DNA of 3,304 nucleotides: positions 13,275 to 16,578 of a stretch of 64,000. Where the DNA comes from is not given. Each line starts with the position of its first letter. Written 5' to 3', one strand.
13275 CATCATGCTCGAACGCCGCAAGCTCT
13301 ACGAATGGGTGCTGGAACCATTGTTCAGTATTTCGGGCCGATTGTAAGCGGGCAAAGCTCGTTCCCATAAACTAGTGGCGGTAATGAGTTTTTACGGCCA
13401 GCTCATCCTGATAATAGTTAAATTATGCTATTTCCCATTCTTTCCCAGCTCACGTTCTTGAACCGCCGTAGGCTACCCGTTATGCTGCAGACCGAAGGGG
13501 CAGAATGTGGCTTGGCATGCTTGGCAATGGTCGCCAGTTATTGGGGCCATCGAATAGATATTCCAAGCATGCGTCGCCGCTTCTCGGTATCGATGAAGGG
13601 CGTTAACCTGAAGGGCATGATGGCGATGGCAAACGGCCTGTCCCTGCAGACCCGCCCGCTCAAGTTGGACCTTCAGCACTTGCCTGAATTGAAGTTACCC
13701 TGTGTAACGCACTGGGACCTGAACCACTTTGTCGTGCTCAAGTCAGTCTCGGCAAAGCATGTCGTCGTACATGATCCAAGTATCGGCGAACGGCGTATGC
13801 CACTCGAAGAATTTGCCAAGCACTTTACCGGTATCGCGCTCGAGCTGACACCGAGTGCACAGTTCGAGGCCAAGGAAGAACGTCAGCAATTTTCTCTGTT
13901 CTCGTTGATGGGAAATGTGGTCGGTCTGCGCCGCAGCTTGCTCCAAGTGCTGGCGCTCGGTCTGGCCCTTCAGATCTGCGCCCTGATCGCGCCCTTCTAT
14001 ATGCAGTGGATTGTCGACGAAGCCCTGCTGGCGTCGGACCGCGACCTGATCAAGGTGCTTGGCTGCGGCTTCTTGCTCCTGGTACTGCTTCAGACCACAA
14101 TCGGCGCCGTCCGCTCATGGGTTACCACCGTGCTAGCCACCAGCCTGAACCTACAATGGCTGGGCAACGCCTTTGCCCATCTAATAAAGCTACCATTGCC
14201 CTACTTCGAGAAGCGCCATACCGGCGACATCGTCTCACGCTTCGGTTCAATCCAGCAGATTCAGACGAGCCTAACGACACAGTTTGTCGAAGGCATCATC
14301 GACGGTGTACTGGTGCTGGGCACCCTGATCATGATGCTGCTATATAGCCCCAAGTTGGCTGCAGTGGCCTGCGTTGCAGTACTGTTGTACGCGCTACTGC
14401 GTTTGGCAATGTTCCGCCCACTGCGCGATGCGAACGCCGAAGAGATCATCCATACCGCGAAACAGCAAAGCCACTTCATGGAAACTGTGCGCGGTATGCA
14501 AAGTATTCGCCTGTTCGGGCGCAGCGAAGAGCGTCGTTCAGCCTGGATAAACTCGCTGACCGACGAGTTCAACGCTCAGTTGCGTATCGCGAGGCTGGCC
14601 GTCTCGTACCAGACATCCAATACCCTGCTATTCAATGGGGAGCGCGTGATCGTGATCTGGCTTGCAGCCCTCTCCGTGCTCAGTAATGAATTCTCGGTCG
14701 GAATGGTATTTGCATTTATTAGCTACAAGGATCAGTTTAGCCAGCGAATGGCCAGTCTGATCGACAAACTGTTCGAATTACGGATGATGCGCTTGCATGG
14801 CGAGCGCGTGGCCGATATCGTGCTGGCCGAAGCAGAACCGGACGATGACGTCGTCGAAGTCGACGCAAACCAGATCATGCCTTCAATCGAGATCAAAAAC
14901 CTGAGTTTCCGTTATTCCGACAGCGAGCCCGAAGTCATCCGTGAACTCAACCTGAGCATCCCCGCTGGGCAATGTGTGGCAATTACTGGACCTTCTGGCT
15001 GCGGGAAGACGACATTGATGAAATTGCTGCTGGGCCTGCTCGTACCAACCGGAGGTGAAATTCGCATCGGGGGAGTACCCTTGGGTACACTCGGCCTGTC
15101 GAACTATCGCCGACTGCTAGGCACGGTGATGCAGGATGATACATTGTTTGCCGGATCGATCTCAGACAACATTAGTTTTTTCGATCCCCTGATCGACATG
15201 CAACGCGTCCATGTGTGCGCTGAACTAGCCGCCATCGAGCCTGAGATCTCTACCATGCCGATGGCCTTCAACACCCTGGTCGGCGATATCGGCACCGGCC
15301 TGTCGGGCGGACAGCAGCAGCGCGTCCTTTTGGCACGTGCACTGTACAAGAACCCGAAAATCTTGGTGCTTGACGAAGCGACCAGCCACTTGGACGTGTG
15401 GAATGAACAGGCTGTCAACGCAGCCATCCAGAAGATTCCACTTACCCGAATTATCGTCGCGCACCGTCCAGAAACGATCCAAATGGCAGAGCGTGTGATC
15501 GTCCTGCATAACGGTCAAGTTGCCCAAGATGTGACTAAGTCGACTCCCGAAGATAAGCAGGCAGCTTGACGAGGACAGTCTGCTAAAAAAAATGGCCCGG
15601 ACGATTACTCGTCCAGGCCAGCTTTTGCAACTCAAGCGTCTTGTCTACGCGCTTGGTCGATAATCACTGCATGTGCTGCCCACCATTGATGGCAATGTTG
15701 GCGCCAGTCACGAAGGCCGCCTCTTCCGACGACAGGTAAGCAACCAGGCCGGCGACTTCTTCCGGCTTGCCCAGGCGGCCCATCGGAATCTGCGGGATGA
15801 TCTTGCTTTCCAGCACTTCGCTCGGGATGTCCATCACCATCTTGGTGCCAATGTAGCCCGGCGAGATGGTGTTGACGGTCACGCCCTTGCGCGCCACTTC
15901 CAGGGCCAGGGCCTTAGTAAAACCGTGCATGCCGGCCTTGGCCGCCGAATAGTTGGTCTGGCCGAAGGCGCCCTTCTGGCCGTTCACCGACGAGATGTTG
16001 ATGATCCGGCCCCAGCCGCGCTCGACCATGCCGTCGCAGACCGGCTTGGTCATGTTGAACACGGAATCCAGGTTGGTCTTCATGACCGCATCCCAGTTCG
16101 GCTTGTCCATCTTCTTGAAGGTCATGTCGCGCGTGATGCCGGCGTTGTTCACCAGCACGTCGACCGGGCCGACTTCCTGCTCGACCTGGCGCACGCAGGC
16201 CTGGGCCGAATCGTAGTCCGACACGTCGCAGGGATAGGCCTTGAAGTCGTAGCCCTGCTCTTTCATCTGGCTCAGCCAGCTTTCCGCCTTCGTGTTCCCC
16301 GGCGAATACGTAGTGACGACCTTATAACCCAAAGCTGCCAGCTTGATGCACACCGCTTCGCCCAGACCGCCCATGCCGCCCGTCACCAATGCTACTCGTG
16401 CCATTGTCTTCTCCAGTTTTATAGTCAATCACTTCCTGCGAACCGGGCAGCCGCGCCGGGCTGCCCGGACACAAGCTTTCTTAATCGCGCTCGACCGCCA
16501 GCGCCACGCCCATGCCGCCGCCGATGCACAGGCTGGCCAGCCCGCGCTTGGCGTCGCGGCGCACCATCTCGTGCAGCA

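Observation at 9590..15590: Apparently complete double-glycine peptide (class II microcin/bacteriocin-like) export island in a Massilia-like genome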

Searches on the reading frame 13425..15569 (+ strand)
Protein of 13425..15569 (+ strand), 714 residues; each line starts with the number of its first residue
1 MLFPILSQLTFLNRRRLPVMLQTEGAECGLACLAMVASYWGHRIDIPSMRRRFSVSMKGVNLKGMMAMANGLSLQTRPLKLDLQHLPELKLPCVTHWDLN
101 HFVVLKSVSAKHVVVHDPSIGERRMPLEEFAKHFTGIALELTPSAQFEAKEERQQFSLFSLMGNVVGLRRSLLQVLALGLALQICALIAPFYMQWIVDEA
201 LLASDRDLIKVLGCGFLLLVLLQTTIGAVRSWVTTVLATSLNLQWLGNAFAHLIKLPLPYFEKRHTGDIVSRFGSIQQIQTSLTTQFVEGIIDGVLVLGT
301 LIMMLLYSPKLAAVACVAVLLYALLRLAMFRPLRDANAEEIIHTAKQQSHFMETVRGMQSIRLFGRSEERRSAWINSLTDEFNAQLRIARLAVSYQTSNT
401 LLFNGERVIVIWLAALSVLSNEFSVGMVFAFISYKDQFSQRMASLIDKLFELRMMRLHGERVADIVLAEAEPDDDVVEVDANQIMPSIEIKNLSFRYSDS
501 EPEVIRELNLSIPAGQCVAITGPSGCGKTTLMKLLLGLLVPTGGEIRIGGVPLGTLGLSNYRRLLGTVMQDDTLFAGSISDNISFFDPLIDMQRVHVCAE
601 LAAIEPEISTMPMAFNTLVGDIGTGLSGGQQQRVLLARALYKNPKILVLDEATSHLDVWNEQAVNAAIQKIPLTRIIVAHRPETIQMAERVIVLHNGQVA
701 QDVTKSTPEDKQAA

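Call 3: search_protein_families(library=pfam, proteins=[window:13425-15569:+], max_evalue=0.1)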
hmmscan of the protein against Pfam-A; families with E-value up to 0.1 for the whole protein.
window:13425-15569:+ (714 aa): 22 families
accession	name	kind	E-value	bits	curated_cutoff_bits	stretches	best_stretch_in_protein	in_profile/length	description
PF00664.28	ABC_membrane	-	7.6e-37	127.9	28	1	177-441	6-273/274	ABC transporter transmembrane region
PF03412.21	Peptidase_C39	-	1.8e-36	125.4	22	1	17-145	2-132/133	Peptidase C39 family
PF00005.33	ABC_tran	-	2.5e-30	106.3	25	1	506-654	2-137/137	ABC transporter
PF02463.25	SMC_N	-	4.1e-06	26.8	40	1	626-694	137-211/220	RecF/RecN/SMC N terminal domain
PF13401.12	AAA_22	-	0.0004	21.1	27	1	516-542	6-32/130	AAA domain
PF13304.12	AAA_21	-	0.0025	18.3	27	1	518-558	2-48/304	AAA domain, putative AbiEii toxin, Type IV TA system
PF13555.12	AAA_29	-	0.0026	17.9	27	1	515-543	23-50/61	P-loop containing region of AAA domain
PF13191.12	AAA_16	-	0.0052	17.7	32.6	1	513-542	22-51/167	AAA ATPase domain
PF13529.12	Peptidase_C39_2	-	0.0091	17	24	0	20-46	6-34/143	Peptidase_C39 like family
PF13481.12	AAA_25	-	0.0096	16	27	1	489-532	6-50/195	AAA domain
PF03193.22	RsgA_GTPase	-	0.01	16.1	30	1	496-540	88-131/174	RsgA GTPase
PF03215.21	Rad17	-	0.013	15.9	23.8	1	516-539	46-69/186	Rad17 P-loop domain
PF13604.12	AAA_30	-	0.015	15.5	27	0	516-545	19-48/191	AAA domain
PF20720.3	nSTAND3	-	0.018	15.2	27.2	1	516-536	18-38/155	Novel STAND NTPase 3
PF13173.12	AAA_14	-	0.021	15.2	27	0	516-536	3-23/129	AAA domain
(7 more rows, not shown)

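Call 4: search_protein_families(library=ncbifam, proteins=[window:13425-15569:+], max_evalue=0.1)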
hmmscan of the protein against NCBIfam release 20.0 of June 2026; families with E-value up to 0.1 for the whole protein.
window:13425-15569:+ (714 aa): 191 families (the best 25 are shown)
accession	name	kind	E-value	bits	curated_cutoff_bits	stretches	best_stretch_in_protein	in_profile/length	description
TIGR03796.1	NHLM_micro_ABC1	equivalog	8e-145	483.8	853.3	1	16-703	1-693/710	NHLP family bacteriocin export ABC transporter peptidase/permease/ATPase subunit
TIGR01846.1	type_I_sec_HlyB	subfamily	1.6e-125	420.1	725.55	1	29-702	1-672/694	type I secretion system permease/ATPase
TIGR03797.1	NHLM_micro_ABC2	equivalog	1.8e-109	367.2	709.4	1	32-702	7-665/686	NHLP bacteriocin export ABC transporter permease/ATPase subunit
TIGR01193.1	bacteriocin_ABC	subfamily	8.5e-100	335.3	523.85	1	23-702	2-689/708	peptide cleavage/export ABC transporter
TIGR03375.1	type_I_sec_LssB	subfamily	8.4e-97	325.1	693.1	1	30-706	4-686/696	type I secretion system permease/ATPase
TIGR02204.1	MsbA_rel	hypoth_equivalog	1.6e-81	274.7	780.4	1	178-702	23-555/576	ABC transporter, permease/ATP-binding protein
TIGR02203.1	MsbA_lipidA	equivalog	8e-77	259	602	1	191-702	35-549/572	lipid A export permease/ATP-binding protein MsbA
TIGR00958.1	3a01208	subfamily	4.5e-76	256.6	874.6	1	149-703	140-695/711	antigen peptide transporter 2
NF052233.1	CphA_assoc_ABC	equivalog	2.5e-71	241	880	1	144-701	158-722/766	cyanophycin metabolism-associated ABC transporter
NF045998.1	cleave_ABC_plasm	equivalog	8e-67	226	500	1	22-676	2-653/673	Mbov_0121 family peptidase domain-containing ABC transporter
NF010178.0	PRK13657.1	equivalog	3e-66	224.1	733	1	174-700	23-548/588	glucan ABC transporter ATP-binding protein/ permease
NF045513.1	HepA_fam_ABC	equivalog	5.5e-65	220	725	1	194-700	77-587/610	heterocyst formation ABC transporter subunit HepA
TIGR01842.1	type_I_sec_PrtD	subfamily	2e-63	214.8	510.15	1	168-701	4-533/544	type I secretion system permease/ATPase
TIGR02857.1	CydD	equivalog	3.7e-61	207.7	435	2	468-694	303-529/529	thiol reductant ABC exporter subunit CydD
NF008381.0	PRK11176.1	equivalog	1.5e-57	195.3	867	1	193-701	48-558/582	lipid A ABC transporter ATP-binding protein/permease MsbA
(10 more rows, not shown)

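Call 48: search_dna_similar(query=window:13425-15569:+, collection=plasmids, mode=protein, max_rows=25, rows=spread, max_evalue=1e-60)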
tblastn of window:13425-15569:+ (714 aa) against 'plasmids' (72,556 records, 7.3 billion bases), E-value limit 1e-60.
Records with a match: 1334; places in all: 1381; records where one place covers at least 80% of the query: 1309.
Best place of each record, by identity: 60-80% 1; <60% 1333.
By first word of the organism name: Escherichia 554; Klebsiella 230; Salmonella 190; Bacillus 67; Pantoea 51; Serratia 48; Rhizobium 22; Clostridium 16; Citrobacter 15; Enterobacter 13; and 57 more.
By predicted mobility (MOB-suite, as given by PLSDB): conjugative 909; non-mobilizable 289; mobilizable 136.
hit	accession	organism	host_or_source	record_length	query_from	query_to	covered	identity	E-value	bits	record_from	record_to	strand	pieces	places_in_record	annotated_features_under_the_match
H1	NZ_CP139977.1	Janthinobacterium lividum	-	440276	1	707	99%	75.8%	0e+0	981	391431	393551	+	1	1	peptidase domain-containing ABC transporter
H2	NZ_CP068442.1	Pantoea agglomerans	Fungi,tissue sample,perithecium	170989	5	701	98%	45.6%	0e+0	585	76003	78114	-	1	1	peptidase domain-containing ABC transporter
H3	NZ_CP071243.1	Serratia marcescens subsp. marcescens ATCC 13880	Clone isolated from the evolution ...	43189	5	698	97%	43.1%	2e-155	506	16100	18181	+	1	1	peptidase domain-containing ABC transporter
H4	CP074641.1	Salmonella enterica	environmental,water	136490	1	695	97%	41.1%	1e-146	481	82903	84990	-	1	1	peptidase domain-containing ABC transporter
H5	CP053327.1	Salmonella enterica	Isolate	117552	5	694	97%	41.0%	7e-146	478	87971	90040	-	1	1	mchF: microcin H47 export transporter peptidase/ATP-binding subunit MchF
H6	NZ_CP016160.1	Klebsiella pneumoniae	cell culture,human fecal sample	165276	9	697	96%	40.6%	9e-143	469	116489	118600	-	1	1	peptidase domain-containing ABC transporter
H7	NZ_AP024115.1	Escherichia coli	Homo sapiens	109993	5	701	98%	39.7%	5e-137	452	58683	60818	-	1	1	peptidase domain-containing ABC transporter | HlyD family efflux transporter periplasmic adaptor subunit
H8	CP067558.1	Klebsiella pneumoniae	Homo sapiens,urine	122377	14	704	97%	39.9%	2e-137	454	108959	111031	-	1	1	peptidase domain-containing ABC transporter | CPBP family intramembrane metalloprotease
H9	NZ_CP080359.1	Klebsiella pneumoniae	Homo sapiens,pure culture,blood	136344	14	704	97%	39.8%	3e-137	453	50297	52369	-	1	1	peptidase domain-containing ABC transporter | type II CAAX endopeptidase family protein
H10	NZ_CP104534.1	Escherichia coli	Poultry,Breeder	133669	5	692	96%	39.8%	2e-139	459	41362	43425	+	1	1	colicin V export peptidase/ABC transporter CvaB | cvaB: colicin V export peptidase/ABC transporter CvaB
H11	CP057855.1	Escherichia coli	culture,Pooled pig faecal samples ...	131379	5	692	96%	39.7%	9e-139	457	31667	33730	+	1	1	peptidase domain-containing ABC transporter | cvaB: colicin V export peptidase/ABC transporter CvaB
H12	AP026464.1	Escherichia coli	whole organism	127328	5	692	96%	39.7%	1e-138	457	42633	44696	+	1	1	cvaB: colicin V export peptidase/ABC transporter CvaB | hypothetical protein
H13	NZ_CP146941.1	Escherichia coli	-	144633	5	692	96%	39.7%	1e-138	457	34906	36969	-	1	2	cvaB: colicin V export peptidase/ABC transporter CvaB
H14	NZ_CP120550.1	Escherichia coli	Homo sapiens,isolate,feces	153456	5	692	96%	39.7%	1e-138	457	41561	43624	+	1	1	cvaB: colicin V export peptidase/ABC transporter CvaB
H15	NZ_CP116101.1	Escherichia coli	whole organism,ICU patient oral swab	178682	5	692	96%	39.7%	1e-138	457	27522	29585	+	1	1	colicin V export peptidase/ABC transporter CvaB | cvaB: colicin V export peptidase/ABC transporter CvaB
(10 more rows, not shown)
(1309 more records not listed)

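Call 50: get_annotated_region(hit=H10, flank=3500)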
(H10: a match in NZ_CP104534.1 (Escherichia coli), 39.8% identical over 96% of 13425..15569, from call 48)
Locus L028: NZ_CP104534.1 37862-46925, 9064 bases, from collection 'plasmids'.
description: Escherichia coli strain E10 plasmid p1, complete sequence
organism: Escherichia coli (NCBI taxid 562)
taxonomy: Bacteria; Pseudomonadota; Gammaproteobacteria; Enterobacterales; Enterobacteriaceae; Escherichia; Escherichia coli
host: -; source: Poultry,Breeder; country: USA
typing (MOB-suite, as given by PLSDB): conjugative; replicon IncFIB,IncFIC,rep_cluster_2244; relaxase MOBF; mating-pair formation MPF_F
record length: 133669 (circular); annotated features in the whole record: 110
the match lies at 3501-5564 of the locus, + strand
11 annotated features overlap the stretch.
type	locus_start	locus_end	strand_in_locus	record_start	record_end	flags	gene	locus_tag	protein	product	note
CDS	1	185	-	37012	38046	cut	-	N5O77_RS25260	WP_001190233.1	3-deoxy-7-phosphoheptulonate synthase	GO:0009423 - chorismate biosynthetic process [Evidence IEA]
CDS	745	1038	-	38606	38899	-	-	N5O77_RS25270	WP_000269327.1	DUF6404 family protein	-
CDS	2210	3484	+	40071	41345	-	-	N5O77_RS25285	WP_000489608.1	HlyD family secretion protein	-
CDS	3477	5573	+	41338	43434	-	-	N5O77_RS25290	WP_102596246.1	colicin V export peptidase/ABC transporter CvaB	-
predicted_resistance_gene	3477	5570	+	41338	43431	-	cvaB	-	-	colicin V export peptidase/ABC transporter CvaB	predicted by amrfinderplus; class ; identity 99.86%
predicted_resistance_gene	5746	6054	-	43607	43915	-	cvaC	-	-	colicin V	predicted by amrfinderplus; class ; identity 100.0%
CDS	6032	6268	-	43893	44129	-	cvi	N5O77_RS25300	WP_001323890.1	colicin V immunity protein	-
CDS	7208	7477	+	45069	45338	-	-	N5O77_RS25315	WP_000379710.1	SemiSWEET transporter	-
CDS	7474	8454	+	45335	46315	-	-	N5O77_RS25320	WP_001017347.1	FAD-dependent oxidoreductase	-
CDS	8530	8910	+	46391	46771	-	-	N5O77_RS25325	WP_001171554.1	transposase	GO:0006313 - DNA transposition [Evidence IEA]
CDS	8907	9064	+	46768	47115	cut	tnpB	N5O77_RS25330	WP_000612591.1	IS66 family insertion sequence element accessory protein TnpB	-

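Call 51: get_annotated_region(hit=H1, flank=6000)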
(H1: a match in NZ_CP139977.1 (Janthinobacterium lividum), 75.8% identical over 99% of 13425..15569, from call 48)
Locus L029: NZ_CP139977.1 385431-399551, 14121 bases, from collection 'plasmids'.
description: Janthinobacterium lividum strain HAMBI_1919 plasmid unnamed, complete sequence
organism: Janthinobacterium lividum (NCBI taxid 29581)
taxonomy: Bacteria; Pseudomonadota; Betaproteobacteria; Burkholderiales; Oxalobacteraceae; Janthinobacterium; Janthinobacterium lividum
host: -; source: -; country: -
typing (MOB-suite, as given by PLSDB): non-mobilizable
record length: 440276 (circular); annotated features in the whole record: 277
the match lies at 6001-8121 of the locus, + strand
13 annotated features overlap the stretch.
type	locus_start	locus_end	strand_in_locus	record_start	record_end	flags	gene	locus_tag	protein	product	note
CDS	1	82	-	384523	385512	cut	-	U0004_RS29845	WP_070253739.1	TauD/TfdA family dioxygenase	-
CDS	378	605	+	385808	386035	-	-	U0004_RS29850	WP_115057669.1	MbtH family protein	-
CDS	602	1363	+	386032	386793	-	-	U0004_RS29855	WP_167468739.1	alpha/beta fold hydrolase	-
CDS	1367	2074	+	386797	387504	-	-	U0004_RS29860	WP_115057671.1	4'-phosphopantetheinyl transferase superfamily protein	-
CDS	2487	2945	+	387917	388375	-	-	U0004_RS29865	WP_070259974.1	hypothetical protein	-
CDS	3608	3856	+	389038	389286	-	-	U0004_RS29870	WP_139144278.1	hypothetical protein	-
CDS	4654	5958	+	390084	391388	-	-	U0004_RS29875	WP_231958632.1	HlyD family efflux transporter periplasmic adaptor subunit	-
CDS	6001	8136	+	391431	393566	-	-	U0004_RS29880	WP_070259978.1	peptidase domain-containing ABC transporter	-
CDS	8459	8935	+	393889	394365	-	-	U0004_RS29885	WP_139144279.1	hypothetical protein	-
CDS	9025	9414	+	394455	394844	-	-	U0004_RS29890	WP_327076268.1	Mov34/MPN/PAD-1 family protein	-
CDS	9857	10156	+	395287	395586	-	-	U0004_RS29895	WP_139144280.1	hypothetical protein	-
CDS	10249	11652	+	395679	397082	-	-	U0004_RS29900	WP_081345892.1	SMI1/KNR4 family protein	-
CDS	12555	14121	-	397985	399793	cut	-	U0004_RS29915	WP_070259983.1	sensor domain-containing phosphodiesterase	-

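Call 63: find_related_loci(query=window:13425-15569:+, collection=genome_contigs, flank=7000)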
Query window:13425-15569:+ (714 aa) in genome_contigs; peptide patterns used: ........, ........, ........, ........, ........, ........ (x = any residue, [..] = any of these).
159 stretches matched a pattern; 136 encode a relative of the query (tblastn E <= 1e-3); the best 80 are kept; 80 distinct loci.
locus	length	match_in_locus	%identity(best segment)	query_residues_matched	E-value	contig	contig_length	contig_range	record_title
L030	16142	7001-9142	91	1-714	0e+0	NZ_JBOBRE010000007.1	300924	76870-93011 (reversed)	Massilia sp. BKSP1R2A-1 7, whole genome shotgun sequence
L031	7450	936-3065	92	5-714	0e+0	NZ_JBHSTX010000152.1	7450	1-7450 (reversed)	Massilia varians strain CCUG 35299 GCM70026999_162, whole genome shotgun sequence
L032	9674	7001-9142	88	1-714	0e+0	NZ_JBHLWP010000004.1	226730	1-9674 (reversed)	Massilia consociata strain CCM 7792 velvet_auto_127_4, whole genome shotgun sequence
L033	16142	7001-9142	89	1-714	0e+0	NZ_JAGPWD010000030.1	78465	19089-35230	Massilia sp. ZL223 Massilia_ZL223_S140_Assembly_contig_30, whole genome shotgun sequence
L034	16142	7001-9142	87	1-714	0e+0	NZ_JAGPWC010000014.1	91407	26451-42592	Massilia sp. ST3 Massilia_ST3_Assembly_with_Trim_contig_14, whole genome shotgun sequence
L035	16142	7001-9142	88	1-714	0e+0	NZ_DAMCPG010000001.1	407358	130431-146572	MAG: Massilia sp. isolate CTOTU49950 NODE_1_length_407358_cov_8.404414, whole genome shotgun sequence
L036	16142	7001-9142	88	1-714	0e+0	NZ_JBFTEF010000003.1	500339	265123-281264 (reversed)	Massilia sp. X63 NODE_3_length_500339_cov_25.787030, whole genome shotgun sequence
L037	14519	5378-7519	86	1-714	0e+0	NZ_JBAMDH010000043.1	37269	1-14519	Massilia sp. DD77 DD77_Assembly_Auto_contig_43, whole genome shotgun sequence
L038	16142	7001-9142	88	1-714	0e+0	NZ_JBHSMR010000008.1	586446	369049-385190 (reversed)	Massilia suwonensis strain KACC 12635 platanus_K_17_124_8, whole genome shotgun sequence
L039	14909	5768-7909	85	1-714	0e+0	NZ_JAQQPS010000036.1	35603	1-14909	Massilia sp. S19_KUP03_FR1 24_S19_KUP03_FR1_S99_36, whole genome shotgun sequence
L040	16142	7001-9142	86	1-714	0e+0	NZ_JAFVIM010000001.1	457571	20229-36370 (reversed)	Massilia oculi strain HYUMC2021 contig1, whole genome shotgun sequence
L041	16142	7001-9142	82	1-714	0e+0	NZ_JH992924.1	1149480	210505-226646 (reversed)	Massilia timonae CCUG 45783 supercont1.3, whole genome shotgun sequence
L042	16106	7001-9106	77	1-702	0e+0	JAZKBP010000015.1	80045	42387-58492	MAG: Pseudomonadota bacterium isolate ADI_H3L2_1_122_18_3-bin085_1 ADIH3L21_B085_1_000000000015, whole genome shotgun se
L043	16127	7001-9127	77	1-709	0e+0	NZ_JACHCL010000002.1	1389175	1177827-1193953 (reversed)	Janthinobacterium sp. K2E3 Ga0401198_02, whole genome shotgun sequence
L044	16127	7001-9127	76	1-709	0e+0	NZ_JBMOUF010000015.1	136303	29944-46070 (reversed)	Janthinobacterium sp. Mn2066 NODE_15_length_136303_cov_65.172551, whole genome shotgun sequence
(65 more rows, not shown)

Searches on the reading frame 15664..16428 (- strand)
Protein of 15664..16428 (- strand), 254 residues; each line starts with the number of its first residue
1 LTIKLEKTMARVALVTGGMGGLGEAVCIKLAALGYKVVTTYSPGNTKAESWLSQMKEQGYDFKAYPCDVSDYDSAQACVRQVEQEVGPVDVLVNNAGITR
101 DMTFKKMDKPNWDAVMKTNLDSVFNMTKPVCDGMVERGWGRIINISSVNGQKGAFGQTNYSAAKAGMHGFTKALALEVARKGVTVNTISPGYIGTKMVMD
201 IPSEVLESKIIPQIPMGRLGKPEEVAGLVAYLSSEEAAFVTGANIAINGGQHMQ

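Call 3: search_protein_families(library=pfam, proteins=[window:15664-16428:-], max_evalue=0.1)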
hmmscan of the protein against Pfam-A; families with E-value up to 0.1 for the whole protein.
window:15664-16428:- (254 aa): 7 families
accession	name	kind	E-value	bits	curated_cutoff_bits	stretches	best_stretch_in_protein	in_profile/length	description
PF00106.31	adh_short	-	7.7e-65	218.5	26.6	1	11-203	1-192/195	short chain dehydrogenase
PF13561.12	adh_short_C2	-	1.2e-60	205.5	27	1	21-252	7-236/236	Enoyl-(Acyl carrier protein) reductase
PF08659.16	KR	-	6.2e-26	91.8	22.6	1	13-174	3-163/180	KR domain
PF01370.27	Epimerase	-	1.5e-05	25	20.9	1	13-148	1-118/240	NAD dependent epimerase/dehydratase family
PF23441.1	SDR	-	0.0001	22.2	27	1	160-199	163-200/258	SDR-like rossmann domain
PF16363.11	GDP_Man_Dehyd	-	0.0017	18.3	27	1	14-83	1-75/332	GDP-mannose 4,6 dehydratase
PF08323.17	Glyco_transf_5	-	0.046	13.9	22.7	0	169-195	20-45/239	Starch synthase catalytic domain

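Call 4: search_protein_families(library=ncbifam, proteins=[window:15664-16428:-], max_evalue=0.1)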
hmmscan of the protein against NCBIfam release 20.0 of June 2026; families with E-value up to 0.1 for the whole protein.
window:15664-16428:- (254 aa): 242 families (the best 25 are shown)
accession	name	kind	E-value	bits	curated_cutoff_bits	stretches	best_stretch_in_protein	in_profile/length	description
TIGR01829.1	AcAcCoA_reduct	subfamily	3.8e-115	383.6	302.1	1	11-253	1-242/242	acetoacetyl-CoA reductase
NF009548.0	PRK12938.1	equivalog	1.5e-101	339.3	472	1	10-253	3-245/246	3-ketoacyl-ACP reductase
NF009464.0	PRK12824.1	subfamily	4.5e-95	318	269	1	9-254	1-245/245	3-oxoacyl-ACP reductase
TIGR01830.1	3oxo_ACP_reduc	equivalog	4.1e-82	275.5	297.75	1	13-250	1-237/239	3-oxoacyl-[acyl-carrier-protein] reductase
NF009546.0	PRK12935.1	equivalog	3.1e-77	259.5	418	1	10-253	6-247/247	acetoacetyl-CoA reductase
NF004198.0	PRK05653.1-3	equivalog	9e-77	257.9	296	1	8-253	5-248/248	3-oxoacyl-ACP reductase FabG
NF004200.0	PRK05653.1-5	equivalog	7.9e-76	254.8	273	1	9-250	1-240/242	3-oxoacyl-ACP reductase FabG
NF009466.0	PRK12826.1-2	subfamily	1.3e-75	254.1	222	1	9-253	2-246/248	3-oxoacyl-ACP reductase FabG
NF004197.0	PRK05653.1-1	equivalog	2.9e-74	249.8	332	1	10-253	7-248/249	3-oxoacyl-ACP reductase FabG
NF053542.1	FlxB_rubin_SDR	equivalog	3.1e-72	243.1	340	1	12-250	2-238/239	flexirubin biosynthesis SDR family reductase FlxB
NF009547.0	PRK12936.1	subfamily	4.9e-64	216.3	436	1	10-253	6-244/245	3-ketoacyl-(acyl-carrier-protein) reductase NodG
TIGR01831.1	fabG_rel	equivalog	7e-63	212.2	338.85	1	14-250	2-237/239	3-ketoacyl-ACP reductase FabG2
NF047420.2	EF_P_mod_YmfI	equivalog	7e-62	209.2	238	1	13-251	2-235/236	elongation factor P 5-aminopentanone reductase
NF004199.0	PRK05653.1-4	equivalog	9.3e-62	208.8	301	1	11-253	6-247/247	3-oxoacyl-ACP reductase FabG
NF042966.1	AcAcCoAred_PhaB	equivalog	9.7e-61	205.4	436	1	11-252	9-239/240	acetoacetyl-CoA reductase PhaB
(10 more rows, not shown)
